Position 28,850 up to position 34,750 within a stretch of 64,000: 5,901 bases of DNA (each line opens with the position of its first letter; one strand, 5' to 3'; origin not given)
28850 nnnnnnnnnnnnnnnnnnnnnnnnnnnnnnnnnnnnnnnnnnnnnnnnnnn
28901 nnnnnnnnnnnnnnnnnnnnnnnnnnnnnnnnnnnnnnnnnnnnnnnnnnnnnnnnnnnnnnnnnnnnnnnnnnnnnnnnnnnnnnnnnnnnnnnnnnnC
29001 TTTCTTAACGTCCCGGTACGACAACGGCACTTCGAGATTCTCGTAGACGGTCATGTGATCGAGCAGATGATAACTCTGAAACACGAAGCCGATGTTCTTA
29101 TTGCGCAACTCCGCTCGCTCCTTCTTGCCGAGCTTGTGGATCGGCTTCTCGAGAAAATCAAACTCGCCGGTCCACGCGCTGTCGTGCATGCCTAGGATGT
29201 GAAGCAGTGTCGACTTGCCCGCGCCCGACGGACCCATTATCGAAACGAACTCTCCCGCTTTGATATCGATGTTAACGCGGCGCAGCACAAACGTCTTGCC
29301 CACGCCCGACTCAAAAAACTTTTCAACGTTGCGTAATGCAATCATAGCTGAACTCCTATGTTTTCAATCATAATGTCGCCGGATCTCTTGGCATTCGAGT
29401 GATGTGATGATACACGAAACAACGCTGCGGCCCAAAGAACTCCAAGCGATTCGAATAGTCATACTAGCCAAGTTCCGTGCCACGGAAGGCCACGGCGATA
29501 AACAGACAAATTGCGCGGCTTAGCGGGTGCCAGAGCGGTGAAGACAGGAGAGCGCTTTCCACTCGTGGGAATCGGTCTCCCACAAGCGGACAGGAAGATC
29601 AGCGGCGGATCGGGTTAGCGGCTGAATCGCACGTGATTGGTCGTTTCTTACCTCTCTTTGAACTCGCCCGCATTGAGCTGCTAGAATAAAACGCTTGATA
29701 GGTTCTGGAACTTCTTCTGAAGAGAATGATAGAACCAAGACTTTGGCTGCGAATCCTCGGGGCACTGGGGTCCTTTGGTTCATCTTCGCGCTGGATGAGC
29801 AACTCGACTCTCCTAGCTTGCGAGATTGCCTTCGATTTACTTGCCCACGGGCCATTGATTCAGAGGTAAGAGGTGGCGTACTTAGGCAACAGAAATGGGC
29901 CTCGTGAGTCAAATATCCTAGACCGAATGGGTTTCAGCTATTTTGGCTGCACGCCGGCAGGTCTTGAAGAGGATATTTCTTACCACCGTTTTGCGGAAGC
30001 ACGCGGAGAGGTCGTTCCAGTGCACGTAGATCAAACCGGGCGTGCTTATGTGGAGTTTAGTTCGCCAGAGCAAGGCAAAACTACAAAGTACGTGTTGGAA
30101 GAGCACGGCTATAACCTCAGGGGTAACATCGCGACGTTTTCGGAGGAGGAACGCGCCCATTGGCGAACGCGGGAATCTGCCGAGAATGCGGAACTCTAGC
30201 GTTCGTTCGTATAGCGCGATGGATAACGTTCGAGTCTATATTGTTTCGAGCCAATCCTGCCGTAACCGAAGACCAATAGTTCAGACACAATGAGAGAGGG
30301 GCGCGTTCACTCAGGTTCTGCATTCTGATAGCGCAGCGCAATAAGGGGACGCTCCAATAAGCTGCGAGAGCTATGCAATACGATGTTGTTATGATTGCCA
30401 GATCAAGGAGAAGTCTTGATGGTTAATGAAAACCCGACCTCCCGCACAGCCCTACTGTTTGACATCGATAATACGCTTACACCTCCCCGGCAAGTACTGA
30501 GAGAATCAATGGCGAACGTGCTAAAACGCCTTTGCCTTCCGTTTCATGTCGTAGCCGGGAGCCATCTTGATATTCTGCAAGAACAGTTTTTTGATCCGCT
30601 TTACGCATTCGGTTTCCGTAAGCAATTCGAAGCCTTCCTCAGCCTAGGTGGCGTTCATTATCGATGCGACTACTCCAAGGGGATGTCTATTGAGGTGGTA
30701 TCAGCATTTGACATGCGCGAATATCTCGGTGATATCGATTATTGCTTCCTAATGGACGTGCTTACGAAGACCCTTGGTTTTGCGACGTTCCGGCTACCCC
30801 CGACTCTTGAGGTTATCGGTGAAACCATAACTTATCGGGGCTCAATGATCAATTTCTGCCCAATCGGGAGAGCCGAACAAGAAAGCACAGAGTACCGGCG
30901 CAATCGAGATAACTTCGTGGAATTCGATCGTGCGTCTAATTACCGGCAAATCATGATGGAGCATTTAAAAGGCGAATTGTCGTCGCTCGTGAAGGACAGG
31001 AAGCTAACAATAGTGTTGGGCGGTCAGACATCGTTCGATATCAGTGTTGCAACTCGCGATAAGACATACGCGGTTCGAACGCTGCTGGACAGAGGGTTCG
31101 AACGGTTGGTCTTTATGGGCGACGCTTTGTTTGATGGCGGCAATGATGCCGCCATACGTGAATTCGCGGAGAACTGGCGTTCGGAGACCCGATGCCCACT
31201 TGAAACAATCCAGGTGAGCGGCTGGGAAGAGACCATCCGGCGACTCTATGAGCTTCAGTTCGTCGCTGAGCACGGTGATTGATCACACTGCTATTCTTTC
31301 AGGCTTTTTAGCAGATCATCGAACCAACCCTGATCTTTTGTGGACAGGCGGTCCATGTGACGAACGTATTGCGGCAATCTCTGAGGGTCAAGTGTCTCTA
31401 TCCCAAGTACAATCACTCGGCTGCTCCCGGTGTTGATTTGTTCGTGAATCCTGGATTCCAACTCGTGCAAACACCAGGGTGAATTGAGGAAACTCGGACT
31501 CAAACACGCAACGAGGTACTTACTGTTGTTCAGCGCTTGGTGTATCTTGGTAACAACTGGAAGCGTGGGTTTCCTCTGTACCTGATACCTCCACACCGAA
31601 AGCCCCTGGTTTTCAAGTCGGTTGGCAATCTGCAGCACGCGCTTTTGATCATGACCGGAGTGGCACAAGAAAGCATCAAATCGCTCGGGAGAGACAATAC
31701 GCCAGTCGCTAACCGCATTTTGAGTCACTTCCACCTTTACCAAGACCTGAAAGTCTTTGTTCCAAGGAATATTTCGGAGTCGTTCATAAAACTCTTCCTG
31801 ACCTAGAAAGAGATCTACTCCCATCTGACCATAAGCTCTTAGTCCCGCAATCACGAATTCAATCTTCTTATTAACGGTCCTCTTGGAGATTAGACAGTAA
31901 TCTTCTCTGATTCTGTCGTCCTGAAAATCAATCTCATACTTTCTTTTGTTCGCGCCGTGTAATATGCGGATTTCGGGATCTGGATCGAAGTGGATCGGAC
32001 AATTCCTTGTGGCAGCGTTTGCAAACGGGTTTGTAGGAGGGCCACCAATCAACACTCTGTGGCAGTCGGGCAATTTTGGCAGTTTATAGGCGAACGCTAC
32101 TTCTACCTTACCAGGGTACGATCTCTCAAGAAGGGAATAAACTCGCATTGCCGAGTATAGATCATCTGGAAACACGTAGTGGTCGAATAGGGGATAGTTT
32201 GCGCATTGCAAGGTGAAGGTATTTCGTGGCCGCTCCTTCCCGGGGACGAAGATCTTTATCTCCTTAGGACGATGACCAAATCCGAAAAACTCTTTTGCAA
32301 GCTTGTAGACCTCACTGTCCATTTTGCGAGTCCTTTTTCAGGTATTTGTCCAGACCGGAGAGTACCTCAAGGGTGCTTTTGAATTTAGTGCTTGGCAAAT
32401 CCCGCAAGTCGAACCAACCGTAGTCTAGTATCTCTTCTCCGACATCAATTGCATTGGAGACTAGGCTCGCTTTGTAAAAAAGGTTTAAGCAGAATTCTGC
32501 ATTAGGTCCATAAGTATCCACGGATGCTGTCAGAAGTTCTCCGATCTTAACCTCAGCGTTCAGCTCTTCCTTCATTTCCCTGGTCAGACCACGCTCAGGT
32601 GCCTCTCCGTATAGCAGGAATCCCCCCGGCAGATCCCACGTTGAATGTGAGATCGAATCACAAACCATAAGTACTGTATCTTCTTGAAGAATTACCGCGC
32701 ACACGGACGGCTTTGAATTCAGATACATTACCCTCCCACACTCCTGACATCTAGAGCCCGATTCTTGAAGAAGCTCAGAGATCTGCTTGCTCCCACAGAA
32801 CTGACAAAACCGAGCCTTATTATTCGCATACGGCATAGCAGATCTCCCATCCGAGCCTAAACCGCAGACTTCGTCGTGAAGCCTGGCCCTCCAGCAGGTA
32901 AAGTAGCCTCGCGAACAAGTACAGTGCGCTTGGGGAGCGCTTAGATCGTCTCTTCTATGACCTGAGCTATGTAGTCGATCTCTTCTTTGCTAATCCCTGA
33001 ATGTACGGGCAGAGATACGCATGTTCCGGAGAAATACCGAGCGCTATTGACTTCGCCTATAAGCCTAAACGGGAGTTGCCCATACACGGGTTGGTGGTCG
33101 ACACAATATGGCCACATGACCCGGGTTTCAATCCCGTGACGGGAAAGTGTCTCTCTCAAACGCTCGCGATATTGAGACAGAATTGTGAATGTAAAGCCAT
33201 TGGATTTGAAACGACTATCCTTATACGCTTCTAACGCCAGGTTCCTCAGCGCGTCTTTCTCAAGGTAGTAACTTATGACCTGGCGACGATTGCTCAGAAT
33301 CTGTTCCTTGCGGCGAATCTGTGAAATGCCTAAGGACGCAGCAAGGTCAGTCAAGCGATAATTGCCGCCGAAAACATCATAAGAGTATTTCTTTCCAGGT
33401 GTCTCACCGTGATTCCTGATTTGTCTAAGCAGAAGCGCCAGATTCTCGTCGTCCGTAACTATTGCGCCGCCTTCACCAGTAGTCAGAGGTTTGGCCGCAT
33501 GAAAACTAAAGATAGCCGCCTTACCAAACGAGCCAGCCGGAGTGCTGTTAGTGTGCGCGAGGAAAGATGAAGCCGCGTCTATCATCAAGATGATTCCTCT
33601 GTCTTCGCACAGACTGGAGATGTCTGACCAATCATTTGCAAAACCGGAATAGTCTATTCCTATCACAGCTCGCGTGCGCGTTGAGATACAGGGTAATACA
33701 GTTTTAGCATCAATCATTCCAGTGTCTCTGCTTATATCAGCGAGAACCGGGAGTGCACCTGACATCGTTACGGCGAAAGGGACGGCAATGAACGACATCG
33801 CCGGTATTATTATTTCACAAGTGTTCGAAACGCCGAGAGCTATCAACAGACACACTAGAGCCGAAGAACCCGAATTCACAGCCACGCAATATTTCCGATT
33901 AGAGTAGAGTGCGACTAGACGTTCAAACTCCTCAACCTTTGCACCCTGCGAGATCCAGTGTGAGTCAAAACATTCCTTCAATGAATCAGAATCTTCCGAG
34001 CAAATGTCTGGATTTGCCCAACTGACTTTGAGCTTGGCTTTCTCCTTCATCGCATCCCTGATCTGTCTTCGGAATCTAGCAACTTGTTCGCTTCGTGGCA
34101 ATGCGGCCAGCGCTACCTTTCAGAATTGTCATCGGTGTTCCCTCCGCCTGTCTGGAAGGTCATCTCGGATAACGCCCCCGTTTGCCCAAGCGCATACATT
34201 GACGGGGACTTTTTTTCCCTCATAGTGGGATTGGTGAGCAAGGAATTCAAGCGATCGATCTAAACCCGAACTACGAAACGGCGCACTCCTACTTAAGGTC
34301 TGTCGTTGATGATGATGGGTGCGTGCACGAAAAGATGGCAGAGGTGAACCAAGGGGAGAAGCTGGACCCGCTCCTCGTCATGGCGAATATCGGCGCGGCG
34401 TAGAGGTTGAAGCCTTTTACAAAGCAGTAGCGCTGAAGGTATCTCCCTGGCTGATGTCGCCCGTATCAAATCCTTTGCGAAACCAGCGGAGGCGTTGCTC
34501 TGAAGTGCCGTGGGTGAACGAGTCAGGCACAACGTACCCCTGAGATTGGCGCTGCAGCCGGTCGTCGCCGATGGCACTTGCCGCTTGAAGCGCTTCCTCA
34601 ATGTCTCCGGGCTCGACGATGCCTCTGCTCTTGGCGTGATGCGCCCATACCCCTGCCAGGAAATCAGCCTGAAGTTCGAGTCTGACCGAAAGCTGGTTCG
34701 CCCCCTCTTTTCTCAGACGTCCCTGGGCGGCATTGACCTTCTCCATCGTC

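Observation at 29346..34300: Low-GC island encoding a TIR-domain protein, a zinc-ribbon NUDIX hydrolase, a DegT aminotransferase and a PMM-family HAD enzyme - candidate undescribed NAD/ADP-ribose-linked system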

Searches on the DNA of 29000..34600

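Call 69: search_rna_families(source=window, start=29000, end=34600, threshold=evalue, max_evalue=0.1)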
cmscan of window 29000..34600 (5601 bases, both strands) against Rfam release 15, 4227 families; matches with E-value up to 0.1: 0.
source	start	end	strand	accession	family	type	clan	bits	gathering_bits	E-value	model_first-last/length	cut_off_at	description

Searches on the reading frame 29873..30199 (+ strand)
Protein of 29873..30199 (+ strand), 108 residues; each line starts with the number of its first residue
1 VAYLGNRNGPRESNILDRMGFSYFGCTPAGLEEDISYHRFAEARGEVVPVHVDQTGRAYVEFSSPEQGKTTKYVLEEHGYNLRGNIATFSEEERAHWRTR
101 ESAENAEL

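Call 3: search_protein_families(library=pfam, proteins=[window:29873-30199:+], max_evalue=0.01)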
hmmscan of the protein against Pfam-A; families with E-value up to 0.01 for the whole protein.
window:29873-30199:+ (108 aa): 0 families

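Call 4: search_protein_families(library=padloc, proteins=[window:29873-30199:+], max_evalue=0.01)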
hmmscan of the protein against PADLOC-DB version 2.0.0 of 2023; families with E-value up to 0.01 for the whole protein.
window:29873-30199:+ (108 aa): 0 families

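Call 6: search_protein_families(library=ncbifam, proteins=[window:29873-30199:+], max_evalue=0.01)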
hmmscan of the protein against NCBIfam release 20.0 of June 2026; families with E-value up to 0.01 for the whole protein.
window:29873-30199:+ (108 aa): 0 families

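Call 78: search_protein_families(library=pfam, proteins=[window:29873-30199:+], max_evalue=1)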
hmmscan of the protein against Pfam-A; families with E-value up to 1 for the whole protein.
window:29873-30199:+ (108 aa): 0 families
